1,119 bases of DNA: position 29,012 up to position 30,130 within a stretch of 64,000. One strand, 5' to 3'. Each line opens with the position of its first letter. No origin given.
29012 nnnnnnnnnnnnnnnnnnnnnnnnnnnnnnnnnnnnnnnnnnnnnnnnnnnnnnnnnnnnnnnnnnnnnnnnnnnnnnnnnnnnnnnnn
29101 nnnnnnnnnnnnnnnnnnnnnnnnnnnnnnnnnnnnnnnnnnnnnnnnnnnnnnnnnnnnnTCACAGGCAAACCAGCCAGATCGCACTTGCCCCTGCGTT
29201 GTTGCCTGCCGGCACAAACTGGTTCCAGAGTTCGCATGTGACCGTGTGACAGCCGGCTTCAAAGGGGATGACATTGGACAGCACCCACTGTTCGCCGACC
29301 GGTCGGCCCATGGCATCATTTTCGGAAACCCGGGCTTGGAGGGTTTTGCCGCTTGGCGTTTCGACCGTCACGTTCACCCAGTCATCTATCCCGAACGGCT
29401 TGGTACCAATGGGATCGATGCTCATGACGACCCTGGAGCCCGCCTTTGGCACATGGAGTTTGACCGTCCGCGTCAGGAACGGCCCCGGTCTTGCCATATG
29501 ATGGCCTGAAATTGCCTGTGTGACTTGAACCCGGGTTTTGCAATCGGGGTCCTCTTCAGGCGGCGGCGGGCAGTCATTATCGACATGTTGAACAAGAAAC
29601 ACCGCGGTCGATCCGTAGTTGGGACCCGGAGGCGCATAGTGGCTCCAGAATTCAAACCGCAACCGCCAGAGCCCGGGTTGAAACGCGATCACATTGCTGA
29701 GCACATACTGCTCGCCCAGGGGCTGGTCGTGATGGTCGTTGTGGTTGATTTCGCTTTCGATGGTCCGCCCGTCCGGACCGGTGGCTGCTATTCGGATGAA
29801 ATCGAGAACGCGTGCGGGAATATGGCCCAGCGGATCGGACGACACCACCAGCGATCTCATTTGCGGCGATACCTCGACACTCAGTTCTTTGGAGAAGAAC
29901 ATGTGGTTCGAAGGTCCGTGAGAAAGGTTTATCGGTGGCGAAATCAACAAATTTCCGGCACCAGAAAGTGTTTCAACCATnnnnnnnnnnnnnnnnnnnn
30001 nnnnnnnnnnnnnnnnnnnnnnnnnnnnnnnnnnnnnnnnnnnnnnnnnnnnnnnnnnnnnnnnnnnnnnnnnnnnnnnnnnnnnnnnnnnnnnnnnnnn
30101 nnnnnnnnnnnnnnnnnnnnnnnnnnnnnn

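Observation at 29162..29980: Lower-GC orphan gene encoding two tandem copies of an unrecognised beta-rich domain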

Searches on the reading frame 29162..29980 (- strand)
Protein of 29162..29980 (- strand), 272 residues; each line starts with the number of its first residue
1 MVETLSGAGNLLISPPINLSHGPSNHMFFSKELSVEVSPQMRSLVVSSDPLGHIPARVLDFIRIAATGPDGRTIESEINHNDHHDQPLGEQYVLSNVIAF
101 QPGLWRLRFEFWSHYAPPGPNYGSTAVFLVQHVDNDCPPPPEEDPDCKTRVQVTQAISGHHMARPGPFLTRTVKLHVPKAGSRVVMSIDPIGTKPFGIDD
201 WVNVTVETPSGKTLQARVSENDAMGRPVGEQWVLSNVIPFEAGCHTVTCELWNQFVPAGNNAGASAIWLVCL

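Call 4: search_protein_families(library=pfam, proteins=[window:29162-29980:-], max_evalue=10)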
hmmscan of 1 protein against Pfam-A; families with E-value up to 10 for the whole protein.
window:29162-29980:- (272 aa): 0 families

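Call 5: search_protein_families(library=ncbifam, proteins=[window:29162-29980:-], max_evalue=10)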
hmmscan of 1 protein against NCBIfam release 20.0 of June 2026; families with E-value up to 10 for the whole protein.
window:29162-29980:- (272 aa): 0 families

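Call 6: search_solved_structures(query=window:29162-29980:-, max_evalue=10)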
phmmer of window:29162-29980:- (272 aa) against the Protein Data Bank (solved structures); distinct sequences matched with E-value up to 10: 0.

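Call 8: find_homologous_proteins(query=window:29162-29980:-, max_evalue=0.001)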
Query window:29162-29980:- (272 aa): 4 proteins with E <= 0.001 among 441 candidates.
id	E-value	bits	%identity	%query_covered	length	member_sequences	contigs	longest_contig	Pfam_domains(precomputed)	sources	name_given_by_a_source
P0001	1.1e-186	637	100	100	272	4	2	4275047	-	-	-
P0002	5.1e-127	441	69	96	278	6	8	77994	-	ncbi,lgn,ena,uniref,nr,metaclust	ncbi:MAG: hypothetical protein ISR54_03685 [Chlorobium phaeobacteroides]|uniref:Uncharacterized prot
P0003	5.2e-123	428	65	97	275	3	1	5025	-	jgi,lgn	-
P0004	5.2e-123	428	69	95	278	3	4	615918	-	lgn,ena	-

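Call 15: find_encoding_contigs(protein=P0002, flank=10000, max_places=6)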
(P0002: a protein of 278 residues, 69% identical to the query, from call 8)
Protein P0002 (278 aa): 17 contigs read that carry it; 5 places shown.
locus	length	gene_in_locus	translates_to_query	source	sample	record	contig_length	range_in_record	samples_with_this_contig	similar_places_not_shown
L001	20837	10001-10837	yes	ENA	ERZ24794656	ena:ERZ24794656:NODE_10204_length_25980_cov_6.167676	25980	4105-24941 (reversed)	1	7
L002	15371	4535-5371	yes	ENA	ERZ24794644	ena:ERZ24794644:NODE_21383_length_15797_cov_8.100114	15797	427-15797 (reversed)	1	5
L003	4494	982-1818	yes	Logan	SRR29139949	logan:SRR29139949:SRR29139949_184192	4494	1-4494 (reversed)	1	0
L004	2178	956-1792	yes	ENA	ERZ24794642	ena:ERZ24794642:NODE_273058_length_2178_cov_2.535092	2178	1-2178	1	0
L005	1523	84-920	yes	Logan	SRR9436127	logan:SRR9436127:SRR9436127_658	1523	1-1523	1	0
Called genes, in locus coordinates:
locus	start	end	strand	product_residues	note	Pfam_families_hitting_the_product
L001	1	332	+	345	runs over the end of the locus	PF13528:Glyco_trans_1_3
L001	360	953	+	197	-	PF03588:Leu_Phe_trans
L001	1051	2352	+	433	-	PF00142:Fer4_NifH (faint), PF02374:ArsA_ATPase, PF10609:ParA (weak), PF13614:AAA_31, PF25199:nSTAND_NTPase5 (faint), PF01656:CbiA, PF17886:ArsA_HSP20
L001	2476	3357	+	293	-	PF13561:adh_short_C2, PF00106:adh_short, PF12241:Enoyl_reductase (faint)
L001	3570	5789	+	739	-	PF03971:IDH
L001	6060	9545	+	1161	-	PF08471:Ribonuc_red_2_N, PF02867:Ribonuc_red_lgC, PF12637:TSCPD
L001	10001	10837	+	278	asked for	-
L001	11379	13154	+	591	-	-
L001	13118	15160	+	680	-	PF18276:TcA_TcB_BD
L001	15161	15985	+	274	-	PF18276:TcA_TcB_BD (faint)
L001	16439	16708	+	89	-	-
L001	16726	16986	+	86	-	PF05016:ParE_toxin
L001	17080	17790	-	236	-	PF02463:SMC_N (faint), PF00005:ABC_tran, PF13304:AAA_21 (faint)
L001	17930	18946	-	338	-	PF04166:PdxA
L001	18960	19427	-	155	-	PF14126:DUF4293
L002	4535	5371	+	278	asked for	-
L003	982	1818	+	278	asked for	-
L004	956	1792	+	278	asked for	-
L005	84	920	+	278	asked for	-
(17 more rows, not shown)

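Call 17: find_encoding_contigs(protein=P0004, flank=10000, max_places=6)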
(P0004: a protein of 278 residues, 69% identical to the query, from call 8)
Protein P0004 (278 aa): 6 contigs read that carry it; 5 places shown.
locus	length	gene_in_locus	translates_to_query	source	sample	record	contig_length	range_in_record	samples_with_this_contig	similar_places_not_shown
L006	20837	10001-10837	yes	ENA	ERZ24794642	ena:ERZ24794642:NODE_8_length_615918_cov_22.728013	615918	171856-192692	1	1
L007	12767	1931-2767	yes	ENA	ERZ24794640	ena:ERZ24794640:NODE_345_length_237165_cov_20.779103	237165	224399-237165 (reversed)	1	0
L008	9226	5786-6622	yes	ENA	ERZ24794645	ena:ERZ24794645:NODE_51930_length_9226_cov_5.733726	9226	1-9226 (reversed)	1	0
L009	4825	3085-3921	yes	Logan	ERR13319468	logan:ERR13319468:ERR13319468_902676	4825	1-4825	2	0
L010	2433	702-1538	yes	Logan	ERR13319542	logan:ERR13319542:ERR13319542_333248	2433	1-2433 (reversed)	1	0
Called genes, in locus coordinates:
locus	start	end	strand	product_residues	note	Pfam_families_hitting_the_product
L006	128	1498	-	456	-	PF00202:Aminotran_3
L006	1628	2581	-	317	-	PF20434:BD-FAE, PF07859:Abhydrolase_3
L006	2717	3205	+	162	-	PF13302:Acetyltransf_3 (weak), PF13420:Acetyltransf_4, PF00583:Acetyltransf_1, PF14542:Acetyltransf_CG (faint), PF13508:Acetyltransf_7 (weak)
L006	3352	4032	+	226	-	PF05099:TerB, PF00226:DnaJ (weak)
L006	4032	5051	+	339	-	PF03372:Exo_endo_phos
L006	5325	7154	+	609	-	PF08439:Peptidase_M3_N, PF01432:Peptidase_M3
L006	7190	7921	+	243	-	PF08241:Methyltransf_11, PF08242:Methyltransf_12 (faint), PF13649:Methyltransf_25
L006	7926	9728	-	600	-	PF13578:Methyltransf_24 (weak), PF13174:TPR_6 (faint), PF13428:TPR_14 (faint), PF07719:TPR_2 (faint), PF23914:TPR_CcmH_CycH (weak), PF14559:TPR_19 (weak), PF13432:TPR_16 (weak), PF14559:TPR_19 (weak), +11 more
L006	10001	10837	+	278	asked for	-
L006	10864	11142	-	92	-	PF14333:DUF4389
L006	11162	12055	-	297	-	PF00140:Sigma70_r1_2 (weak), PF04542:Sigma70_r2, PF04545:Sigma70_r4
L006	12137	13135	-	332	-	PF00849:PseudoU_synth_2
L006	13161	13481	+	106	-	PF20082:DUF6476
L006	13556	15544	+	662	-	PF01807:Zn_ribbon_DnaG, PF08275:DNAG_N, PF01751:Toprim, PF13155:Toprim_2, PF13362:Toprim_3 (faint), PF13662:Toprim_4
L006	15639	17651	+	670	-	PF03979:Sigma70_r1_1, PF00140:Sigma70_r1_2, PF04546:Sigma70_ner, PF04542:Sigma70_r2, PF04539:Sigma70_r3, PF04545:Sigma70_r4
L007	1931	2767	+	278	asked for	-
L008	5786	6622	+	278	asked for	-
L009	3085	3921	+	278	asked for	-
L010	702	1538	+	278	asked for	-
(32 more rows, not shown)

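Call 18: find_encoding_contigs(protein=P0003, flank=10000, max_places=6)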
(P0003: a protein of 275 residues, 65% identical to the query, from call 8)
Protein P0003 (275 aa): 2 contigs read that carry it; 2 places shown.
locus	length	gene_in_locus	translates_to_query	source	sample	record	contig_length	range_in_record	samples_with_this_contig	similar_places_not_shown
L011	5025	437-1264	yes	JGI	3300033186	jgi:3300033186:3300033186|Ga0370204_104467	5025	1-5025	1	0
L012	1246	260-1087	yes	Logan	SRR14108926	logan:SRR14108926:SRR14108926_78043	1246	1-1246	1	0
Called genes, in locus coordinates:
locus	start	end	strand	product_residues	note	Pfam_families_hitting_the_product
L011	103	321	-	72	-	-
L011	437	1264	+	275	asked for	-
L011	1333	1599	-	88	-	PF01381:HTH_3 (weak)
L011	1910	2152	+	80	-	-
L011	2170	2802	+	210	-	PF03575:Peptidase_S51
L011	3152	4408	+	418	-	PF00254:FKBP_C, PF05698:Trigger_C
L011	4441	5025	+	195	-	?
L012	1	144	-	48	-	?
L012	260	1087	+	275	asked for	-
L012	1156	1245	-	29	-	?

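Call 19: predict_structure(alignment_id=A1)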
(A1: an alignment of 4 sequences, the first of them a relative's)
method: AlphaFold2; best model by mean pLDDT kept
length: 272 residues; sequences in the alignment: 4
mean_pLDDT: 69.1   pTM: 0.44
mean pLDDT of the five models: 69.1, 68.6, 64.1, 58.2, 54.4
residues with pLDDT >= 90: 13; 70-90: 135; 50-70: 79; < 50: 45
segments of 3 or more residues with pLDDT < 50: 81-90, 118-124, 135-143, 221-229, 256-262
pLDDT, mean of each block of 10 residues (from residue 1): 63 67 65 82 74 65 85 78 40 67 87 58 62 50 63 72 67 87 79 64 86 79 40 74 89 56 67 80
secondary structure, 60 per line:
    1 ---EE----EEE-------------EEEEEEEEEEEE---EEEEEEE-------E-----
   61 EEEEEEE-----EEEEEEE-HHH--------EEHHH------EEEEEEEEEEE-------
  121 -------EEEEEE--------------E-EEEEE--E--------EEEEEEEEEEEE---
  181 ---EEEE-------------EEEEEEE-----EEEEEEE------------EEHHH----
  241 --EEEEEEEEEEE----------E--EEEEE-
elements in order: E10-12 E26-37 E41-47 E61-67 E73-79 E103-113 E128-133 E150-154 E166-177 E184-187 E201-207 E213-219 E243-253 E267-271

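Call 22: fold_search(model_id=the predicted structure, library=pdb)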
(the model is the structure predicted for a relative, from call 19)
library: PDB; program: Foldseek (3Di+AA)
matches with E <= 10: 1232; with E <= 0.001: 21
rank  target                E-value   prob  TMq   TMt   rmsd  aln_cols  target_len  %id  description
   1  7m0r_E                5.6e-06  1.00  0.25  0.16  15.5       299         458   10  Cryo-EM structure of the Sema3A/PlexinA4/Neuropilin 1 complex (released 2021-05-05)
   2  2qqk_A                2.4e-05  1.00  0.24  0.14  16.9       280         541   13  Neuropilin-2 a1a2b1b2 Domains in Complex with a Semaphorin-Blocking Fab (released 2007-11-20)
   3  2qql_A                6.4e-05  1.00  0.23  0.13  17.4       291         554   12  Neuropilin-2 a1a2b1b2 Domains in Complex with a Semaphorin-Blocking Fab (released 2007-11-20)
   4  6f1c_D                7.9e-05  0.99  0.22  0.22  21.1       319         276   11  C1rC1s complex (released 2018-01-17)
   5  8ziy_A                8.7e-05  1.00  0.36  0.21   9.6       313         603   11  trypsinogen-EP-E574A (released 2025-05-21)
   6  8h3u_A                9.7e-05  1.00  0.38  0.22   9.0       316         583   11  Inhibitor-bound EP, polyA model (released 2022-11-23)
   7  6f1h_D                1.1e-04  0.97  0.20  0.20  21.2       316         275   10  C1rC1s complex (released 2018-01-17)
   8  6owk                  1.5e-04  0.97  0.26  0.15  17.5       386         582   11  Crystal structure of a Bacillus thuringiensis Cry1B.867 tryptic core variant (released 2019-06-19)
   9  6f2p                  2.9e-04  0.96  0.21  0.08  15.3       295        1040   14  Structure of Paenibacillus xanthan lyase to 2.6 A resolution (released 2018-12-05)
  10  3pms                  3.4e-04  0.98  0.26  0.24  12.1       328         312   10  Recombinant peptide: N-glycanase F (PNGase F) (released 2011-01-26)
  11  1png                  3.5e-04  0.98  0.26  0.25  12.7       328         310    9  CRYSTAL STRUCTURE OF PEPTIDE-N(4)-(N-ACETYL-BETA-D-GLUCOSAMINYL) ASPARAGINE AMIDASE AT 2.2 ANGSTROMS RESOLUTION (released 1994-11-30)
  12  7sqc_1A               3.9e-04  0.96  0.22  0.05  16.8       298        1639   12  Ciliary C1 central pair apparatus isolated from Chlamydomonas reinhardtii (released 2022-04-13)
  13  8zj4_A                4.4e-04  1.00  0.35  0.21   9.4       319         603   10  trypsinogen-EP-N619A (released 2025-05-21)
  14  8h3s_A                4.6e-04  0.95  0.21  0.15  21.1       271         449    9  Substrate-bound EP, polyA model (released 2022-11-23)
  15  6f1h_C                5.4e-04  0.98  0.25  0.24  22.5       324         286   11  C1rC1s complex (released 2018-01-17)
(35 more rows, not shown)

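Call 23: find_encoding_contigs(protein=P0001, flank=10000, max_places=6)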
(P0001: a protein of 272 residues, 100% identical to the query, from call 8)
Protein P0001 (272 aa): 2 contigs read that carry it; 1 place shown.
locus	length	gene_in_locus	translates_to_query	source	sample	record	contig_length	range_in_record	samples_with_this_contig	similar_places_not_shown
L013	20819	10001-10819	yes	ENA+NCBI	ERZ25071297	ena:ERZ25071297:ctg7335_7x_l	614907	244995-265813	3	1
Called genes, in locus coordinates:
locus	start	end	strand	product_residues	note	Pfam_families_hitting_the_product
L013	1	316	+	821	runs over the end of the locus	PF00270:DEAD, PF00271:Helicase_C, PF24473:CON_HrpB (weak), PF08482:HrpB_C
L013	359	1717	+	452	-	PF00512:HisKA, PF02518:HATPase_c, PF13589:HATPase_c_3 (weak)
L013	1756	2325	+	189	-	PF00072:Response_reg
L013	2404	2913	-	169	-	PF06319:MmcB-like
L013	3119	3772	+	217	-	PF03734:YkuD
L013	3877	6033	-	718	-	PF20656:MS_N, PF20658:MSG_insertion, PF01274:MS_TIM-barrel, PF20659:MS_C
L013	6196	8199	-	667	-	PF05378:Hydant_A_N, PF13941:MutL (faint), PF01968:Hydantoinase_A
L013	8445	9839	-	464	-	PF00067:p450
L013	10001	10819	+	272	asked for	-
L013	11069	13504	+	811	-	PF02518:HATPase_c, PF00204:DNA_gyraseB, PF01751:Toprim, PF21249:GyrB_hook, PF00986:DNA_gyraseB_C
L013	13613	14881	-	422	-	PF00528:BPD_transp_1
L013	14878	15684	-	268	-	PF00005:ABC_tran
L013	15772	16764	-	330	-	PF09084:NMT1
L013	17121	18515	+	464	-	PF00202:Aminotran_3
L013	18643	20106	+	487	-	PF00392:GntR, PF00155:Aminotran_1_2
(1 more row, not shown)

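Call 59: list_cluster_members(proteins=[P0001, P0002, P0003, P0004, P0005, P0006, P0009, P0012, P0014, P0015])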
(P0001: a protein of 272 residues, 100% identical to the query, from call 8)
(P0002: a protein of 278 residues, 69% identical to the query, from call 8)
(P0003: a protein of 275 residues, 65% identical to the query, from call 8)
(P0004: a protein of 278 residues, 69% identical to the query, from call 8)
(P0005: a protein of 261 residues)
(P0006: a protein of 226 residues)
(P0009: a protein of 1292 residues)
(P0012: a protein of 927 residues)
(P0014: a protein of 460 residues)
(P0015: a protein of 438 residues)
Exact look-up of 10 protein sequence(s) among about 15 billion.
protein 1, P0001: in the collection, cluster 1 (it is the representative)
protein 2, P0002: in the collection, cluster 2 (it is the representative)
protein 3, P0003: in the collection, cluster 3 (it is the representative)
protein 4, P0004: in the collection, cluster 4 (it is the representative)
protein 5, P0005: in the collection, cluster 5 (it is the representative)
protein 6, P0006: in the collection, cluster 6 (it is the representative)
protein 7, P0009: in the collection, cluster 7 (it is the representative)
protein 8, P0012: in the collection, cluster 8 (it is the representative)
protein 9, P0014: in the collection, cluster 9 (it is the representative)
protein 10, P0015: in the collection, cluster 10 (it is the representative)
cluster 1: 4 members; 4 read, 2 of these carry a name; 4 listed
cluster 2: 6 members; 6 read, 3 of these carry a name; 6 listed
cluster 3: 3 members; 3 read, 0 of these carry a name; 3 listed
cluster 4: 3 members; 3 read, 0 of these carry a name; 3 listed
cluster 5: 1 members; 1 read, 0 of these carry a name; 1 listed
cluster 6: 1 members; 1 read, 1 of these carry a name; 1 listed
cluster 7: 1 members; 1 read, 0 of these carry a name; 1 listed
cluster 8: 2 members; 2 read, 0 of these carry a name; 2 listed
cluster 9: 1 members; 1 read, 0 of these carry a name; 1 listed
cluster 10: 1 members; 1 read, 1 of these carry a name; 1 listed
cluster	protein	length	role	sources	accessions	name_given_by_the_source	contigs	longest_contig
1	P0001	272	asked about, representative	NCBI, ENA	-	-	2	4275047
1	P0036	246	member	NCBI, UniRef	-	-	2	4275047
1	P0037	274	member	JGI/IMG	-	hypothetical protein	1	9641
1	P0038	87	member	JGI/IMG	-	hypothetical protein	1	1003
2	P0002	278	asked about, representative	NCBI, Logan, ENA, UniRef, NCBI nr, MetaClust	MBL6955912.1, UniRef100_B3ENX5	MAG: hypothetical protein ISR54_03685 [Chlorobium phaeobacteroides] | Uncharacterized protein n=1 Tax=Chlorobium phaeobacteroides (strain BS1) TaxID=331678 ... | hypothetical protein [Chlorobium phaeobacteroides]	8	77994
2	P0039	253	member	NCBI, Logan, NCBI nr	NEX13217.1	MAG: hypothetical protein C1941_00675 [Prosthecochloris sp.] | hypothetical protein [Prosthecochloris sp.]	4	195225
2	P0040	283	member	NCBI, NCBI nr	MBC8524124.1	MAG: hypothetical protein H8D27_01950 [Chlorobium phaeobacteroides] | hypothetical protein [Chlorobium phaeobacteroides]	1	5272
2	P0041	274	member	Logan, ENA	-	-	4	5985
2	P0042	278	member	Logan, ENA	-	-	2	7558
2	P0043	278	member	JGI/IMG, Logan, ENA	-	-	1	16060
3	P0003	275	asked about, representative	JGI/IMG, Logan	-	-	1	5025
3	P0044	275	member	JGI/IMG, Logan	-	-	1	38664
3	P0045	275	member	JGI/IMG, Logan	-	-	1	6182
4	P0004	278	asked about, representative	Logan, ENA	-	-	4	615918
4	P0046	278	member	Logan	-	-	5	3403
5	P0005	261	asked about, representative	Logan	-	-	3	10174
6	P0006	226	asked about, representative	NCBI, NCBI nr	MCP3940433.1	MAG: hypothetical protein GY710_03000 [Desulfobacteraceae bacterium] | hypothetical protein [Desulfobacteraceae bacterium]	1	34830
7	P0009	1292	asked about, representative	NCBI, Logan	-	-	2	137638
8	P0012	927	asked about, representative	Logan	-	-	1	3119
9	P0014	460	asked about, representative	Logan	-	-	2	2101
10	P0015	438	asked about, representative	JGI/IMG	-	hypothetical protein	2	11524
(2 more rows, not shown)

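Call 60: search_dna_similar(query=P0001, collection=plasmids, mode=protein, max_evalue=0.001)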
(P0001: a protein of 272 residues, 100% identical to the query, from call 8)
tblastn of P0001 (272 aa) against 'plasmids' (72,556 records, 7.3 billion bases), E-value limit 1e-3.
No match.

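Call 61: search_dna_similar(query=P0001, collection=phages, mode=protein, max_evalue=0.001)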
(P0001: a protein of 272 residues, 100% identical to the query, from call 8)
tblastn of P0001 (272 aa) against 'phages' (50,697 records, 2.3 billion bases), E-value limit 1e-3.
No match.

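Call 62: find_encoding_contigs(protein=P0039, flank=10000, max_places=3)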
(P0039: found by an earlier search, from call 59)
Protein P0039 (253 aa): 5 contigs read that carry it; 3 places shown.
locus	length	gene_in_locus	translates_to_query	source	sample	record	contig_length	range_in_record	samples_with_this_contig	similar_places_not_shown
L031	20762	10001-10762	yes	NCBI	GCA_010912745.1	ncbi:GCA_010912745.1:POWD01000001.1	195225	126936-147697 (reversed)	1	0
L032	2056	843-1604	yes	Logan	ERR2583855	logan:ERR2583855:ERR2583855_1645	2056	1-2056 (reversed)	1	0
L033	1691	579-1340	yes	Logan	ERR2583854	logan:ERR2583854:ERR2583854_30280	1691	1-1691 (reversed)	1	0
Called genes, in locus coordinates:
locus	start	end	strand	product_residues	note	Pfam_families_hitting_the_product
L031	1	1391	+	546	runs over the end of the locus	PF00355:Rieske, PF01645:Glu_synthase, PF01070:FMN_dh (weak)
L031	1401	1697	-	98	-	-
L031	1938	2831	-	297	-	PF00092:VWA, PF13519:VWA_2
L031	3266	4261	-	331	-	PF07584:BatA (faint), PF00092:VWA, PF13519:VWA_2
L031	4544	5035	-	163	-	-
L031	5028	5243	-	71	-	-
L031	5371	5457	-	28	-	-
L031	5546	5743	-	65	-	PF01934:HepT-like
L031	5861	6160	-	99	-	PF01909:NTP_transf_2, PF18765:Polbeta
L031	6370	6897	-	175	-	-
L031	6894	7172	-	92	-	PF08681:TacA1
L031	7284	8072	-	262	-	PF21350:Cas6_I-A, PF01881:Cas_Cas6_C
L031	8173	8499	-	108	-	PF18186:SLATT_4 (weak)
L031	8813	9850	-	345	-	PF05598:DUF772, PF01609:DDE_Tnp_1, PF13359:DDE_Tnp_4 (weak), PF13612:DDE_Tnp_1_3 (weak)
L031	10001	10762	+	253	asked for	-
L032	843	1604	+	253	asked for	-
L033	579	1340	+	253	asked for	-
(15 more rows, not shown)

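Call 63: find_encoding_contigs(protein=P0044, flank=10000, max_places=3)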
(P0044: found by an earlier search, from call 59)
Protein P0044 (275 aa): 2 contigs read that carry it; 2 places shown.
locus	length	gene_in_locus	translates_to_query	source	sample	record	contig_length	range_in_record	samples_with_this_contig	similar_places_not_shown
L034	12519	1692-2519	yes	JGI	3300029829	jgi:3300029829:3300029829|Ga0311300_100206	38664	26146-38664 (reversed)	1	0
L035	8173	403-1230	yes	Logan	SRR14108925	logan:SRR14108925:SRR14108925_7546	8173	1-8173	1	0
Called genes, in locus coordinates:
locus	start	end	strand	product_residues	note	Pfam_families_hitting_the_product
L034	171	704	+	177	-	PF10543:ORF6N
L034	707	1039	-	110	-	PF06296:RelE (weak)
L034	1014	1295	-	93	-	-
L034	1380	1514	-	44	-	-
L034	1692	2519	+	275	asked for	-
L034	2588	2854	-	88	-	PF01381:HTH_3 (weak)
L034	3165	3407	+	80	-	-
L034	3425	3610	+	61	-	-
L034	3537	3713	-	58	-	-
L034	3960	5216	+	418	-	PF00254:FKBP_C, PF05698:Trigger_C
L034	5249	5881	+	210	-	PF05724:TPMT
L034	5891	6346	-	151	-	PF13274:SocA_Panacea (weak)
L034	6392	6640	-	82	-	-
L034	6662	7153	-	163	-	-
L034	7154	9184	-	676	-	PF00580:UvrD-helicase, PF13245:AAA_19, PF13361:UvrD_C, PF13538:UvrD_C_2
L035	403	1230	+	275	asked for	-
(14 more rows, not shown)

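Call 77: find_encoding_contigs(protein=P0037, flank=10000, max_places=3)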
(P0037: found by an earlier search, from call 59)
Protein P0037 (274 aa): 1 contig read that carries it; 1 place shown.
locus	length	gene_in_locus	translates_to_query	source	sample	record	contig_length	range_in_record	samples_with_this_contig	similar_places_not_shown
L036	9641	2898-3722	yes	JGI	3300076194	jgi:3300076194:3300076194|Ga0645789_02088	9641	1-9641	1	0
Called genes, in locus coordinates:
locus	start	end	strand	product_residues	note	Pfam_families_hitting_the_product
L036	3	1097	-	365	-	?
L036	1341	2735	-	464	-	PF00067:p450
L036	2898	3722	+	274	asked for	-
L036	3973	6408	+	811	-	PF02518:HATPase_c, PF00204:DNA_gyraseB, PF01751:Toprim, PF21249:GyrB_hook, PF18053:GyrB_insert (weak), PF00986:DNA_gyraseB_C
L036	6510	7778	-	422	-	PF00528:BPD_transp_1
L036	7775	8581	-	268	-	PF00005:ABC_tran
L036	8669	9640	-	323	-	?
